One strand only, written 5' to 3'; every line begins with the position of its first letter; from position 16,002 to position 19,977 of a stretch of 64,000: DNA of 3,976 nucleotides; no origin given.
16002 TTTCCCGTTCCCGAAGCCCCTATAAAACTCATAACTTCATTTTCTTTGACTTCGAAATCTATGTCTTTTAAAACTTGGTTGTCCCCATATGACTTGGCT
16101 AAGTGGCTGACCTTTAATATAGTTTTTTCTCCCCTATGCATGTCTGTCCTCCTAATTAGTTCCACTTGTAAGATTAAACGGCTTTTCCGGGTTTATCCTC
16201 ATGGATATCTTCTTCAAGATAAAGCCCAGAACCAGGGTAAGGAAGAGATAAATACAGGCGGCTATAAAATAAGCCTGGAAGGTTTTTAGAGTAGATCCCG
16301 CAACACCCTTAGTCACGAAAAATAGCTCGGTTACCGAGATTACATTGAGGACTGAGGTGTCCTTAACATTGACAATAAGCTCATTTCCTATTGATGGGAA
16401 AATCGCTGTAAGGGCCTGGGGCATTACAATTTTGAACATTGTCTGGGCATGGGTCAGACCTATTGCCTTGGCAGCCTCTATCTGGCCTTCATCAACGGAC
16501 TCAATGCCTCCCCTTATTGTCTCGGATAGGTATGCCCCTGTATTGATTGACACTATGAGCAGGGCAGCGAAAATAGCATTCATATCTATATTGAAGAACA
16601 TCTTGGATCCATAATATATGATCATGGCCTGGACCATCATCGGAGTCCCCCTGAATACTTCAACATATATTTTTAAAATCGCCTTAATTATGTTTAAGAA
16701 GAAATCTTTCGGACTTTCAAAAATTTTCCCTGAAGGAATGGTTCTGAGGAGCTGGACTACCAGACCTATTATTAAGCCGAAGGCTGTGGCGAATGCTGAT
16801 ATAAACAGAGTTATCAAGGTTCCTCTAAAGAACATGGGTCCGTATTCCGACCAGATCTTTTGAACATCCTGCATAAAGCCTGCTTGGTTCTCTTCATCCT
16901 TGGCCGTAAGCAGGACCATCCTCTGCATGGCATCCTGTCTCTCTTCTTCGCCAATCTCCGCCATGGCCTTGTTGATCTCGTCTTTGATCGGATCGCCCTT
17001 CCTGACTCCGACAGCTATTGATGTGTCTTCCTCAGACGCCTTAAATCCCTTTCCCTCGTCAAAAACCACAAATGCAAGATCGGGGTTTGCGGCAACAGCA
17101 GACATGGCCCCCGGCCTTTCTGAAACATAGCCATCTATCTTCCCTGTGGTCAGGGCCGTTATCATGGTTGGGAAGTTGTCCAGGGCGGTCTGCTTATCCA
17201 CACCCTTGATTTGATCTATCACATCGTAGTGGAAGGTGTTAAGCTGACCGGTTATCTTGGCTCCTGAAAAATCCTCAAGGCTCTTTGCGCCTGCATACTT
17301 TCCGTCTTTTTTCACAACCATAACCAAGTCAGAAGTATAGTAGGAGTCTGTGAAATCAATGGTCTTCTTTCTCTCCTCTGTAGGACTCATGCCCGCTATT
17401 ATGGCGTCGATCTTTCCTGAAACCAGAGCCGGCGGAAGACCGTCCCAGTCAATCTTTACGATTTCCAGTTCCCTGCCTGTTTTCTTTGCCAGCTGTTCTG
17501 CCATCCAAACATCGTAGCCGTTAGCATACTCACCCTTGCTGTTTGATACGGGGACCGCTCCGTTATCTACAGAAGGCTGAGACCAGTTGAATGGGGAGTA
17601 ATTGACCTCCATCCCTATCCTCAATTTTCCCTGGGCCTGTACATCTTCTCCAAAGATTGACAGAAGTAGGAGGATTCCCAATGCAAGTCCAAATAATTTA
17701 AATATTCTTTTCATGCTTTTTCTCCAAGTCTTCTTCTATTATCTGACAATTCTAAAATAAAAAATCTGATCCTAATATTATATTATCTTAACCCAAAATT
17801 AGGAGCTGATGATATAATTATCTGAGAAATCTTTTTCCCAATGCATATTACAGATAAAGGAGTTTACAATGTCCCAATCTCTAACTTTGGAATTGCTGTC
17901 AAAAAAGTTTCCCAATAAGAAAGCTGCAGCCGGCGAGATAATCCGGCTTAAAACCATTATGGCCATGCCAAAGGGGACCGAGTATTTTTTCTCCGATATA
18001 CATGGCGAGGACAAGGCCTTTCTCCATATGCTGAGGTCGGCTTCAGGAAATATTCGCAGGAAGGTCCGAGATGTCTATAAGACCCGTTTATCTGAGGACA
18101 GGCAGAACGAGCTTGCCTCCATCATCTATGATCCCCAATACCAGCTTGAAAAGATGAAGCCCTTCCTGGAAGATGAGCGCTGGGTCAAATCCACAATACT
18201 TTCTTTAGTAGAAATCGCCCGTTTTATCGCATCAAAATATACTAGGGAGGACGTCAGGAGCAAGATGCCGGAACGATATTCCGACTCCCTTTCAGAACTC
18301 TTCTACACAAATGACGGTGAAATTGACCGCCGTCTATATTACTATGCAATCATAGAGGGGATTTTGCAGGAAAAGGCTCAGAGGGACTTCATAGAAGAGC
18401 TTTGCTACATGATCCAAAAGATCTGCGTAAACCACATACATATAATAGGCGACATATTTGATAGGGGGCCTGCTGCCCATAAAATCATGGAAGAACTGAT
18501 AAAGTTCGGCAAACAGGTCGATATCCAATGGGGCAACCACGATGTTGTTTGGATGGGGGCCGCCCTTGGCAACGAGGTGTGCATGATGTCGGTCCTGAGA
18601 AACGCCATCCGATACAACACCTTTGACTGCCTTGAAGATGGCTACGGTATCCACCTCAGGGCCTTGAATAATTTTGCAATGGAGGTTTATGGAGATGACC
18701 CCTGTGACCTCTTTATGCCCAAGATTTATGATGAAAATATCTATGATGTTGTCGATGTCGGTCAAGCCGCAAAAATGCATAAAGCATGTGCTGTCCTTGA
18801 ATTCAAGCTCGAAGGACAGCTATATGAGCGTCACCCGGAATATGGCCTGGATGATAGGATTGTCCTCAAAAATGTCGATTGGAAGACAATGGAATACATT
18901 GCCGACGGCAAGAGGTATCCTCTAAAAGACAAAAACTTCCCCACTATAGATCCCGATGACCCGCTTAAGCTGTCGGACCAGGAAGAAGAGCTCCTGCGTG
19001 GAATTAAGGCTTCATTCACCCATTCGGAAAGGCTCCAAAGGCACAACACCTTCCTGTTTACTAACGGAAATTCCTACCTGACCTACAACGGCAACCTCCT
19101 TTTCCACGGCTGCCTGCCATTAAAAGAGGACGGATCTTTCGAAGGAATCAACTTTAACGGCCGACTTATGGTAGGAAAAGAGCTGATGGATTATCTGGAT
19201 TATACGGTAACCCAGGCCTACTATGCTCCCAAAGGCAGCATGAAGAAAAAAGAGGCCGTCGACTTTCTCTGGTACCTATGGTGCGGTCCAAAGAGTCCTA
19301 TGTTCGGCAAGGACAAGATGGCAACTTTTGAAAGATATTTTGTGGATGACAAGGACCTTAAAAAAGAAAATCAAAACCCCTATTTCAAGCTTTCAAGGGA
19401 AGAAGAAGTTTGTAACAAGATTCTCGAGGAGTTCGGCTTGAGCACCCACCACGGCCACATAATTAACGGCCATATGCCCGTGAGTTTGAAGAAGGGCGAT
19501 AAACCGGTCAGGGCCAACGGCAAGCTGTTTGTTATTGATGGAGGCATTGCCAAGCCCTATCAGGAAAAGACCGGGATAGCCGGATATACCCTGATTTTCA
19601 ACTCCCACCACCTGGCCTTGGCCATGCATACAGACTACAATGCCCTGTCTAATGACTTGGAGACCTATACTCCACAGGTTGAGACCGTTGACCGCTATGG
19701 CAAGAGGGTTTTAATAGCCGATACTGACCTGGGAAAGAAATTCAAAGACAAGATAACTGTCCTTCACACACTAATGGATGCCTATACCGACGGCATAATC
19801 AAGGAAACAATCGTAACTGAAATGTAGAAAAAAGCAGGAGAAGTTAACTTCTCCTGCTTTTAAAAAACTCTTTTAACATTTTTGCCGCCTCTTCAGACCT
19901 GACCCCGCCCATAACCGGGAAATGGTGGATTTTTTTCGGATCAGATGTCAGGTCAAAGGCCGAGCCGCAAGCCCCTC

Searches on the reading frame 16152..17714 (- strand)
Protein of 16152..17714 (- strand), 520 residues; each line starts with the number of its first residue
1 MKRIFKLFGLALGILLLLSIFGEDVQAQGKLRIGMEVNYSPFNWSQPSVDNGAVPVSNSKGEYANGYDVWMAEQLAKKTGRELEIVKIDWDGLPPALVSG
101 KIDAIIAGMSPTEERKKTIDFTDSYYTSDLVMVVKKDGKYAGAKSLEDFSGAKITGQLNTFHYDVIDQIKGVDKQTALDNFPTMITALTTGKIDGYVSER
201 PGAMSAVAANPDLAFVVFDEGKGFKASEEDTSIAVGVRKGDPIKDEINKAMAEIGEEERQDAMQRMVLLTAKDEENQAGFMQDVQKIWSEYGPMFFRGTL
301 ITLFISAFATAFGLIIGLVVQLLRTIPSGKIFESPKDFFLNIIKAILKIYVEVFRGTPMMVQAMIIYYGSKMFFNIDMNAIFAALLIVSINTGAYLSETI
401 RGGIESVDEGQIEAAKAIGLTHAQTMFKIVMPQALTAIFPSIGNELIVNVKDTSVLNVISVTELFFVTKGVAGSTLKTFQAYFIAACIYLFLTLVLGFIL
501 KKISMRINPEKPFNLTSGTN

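Call 42: search_protein_families(library=pfam, proteins=[window:16152-17714:-], max_evalue=0.00001)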
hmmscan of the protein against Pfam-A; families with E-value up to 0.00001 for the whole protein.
window:16152-17714:- (520 aa): 3 families
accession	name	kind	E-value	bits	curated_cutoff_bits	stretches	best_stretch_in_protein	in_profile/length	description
PF00497.25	SBP_bac_3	-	3.4e-26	92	26.4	1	50-264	6-126/132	Bacterial extracellular solute-binding proteins, family 3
PF00528.27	BPD_transp_1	-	8.8e-22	78.2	26.4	1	342-506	15-181/184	Binding-protein-dependent transport system inner membrane component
PF10613.14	Lig_chan-Glu_bd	-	1.2e-07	32.2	30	1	78-136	56-113/115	Ligated ion channel L-glutamate- and glycine-binding site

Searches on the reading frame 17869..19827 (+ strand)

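Call 42: search_protein_families(library=pfam, proteins=[window:17869-19827:+], max_evalue=0.00001)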
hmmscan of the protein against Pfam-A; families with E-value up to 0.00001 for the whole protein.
window:17869-19827:+ (652 aa): 1 family
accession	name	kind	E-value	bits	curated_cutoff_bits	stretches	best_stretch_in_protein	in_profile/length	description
PF06874.16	FBPase_2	-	9.8e-255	847.2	27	1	7-640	3-638/639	Firmicute fructose-1,6-bisphosphatase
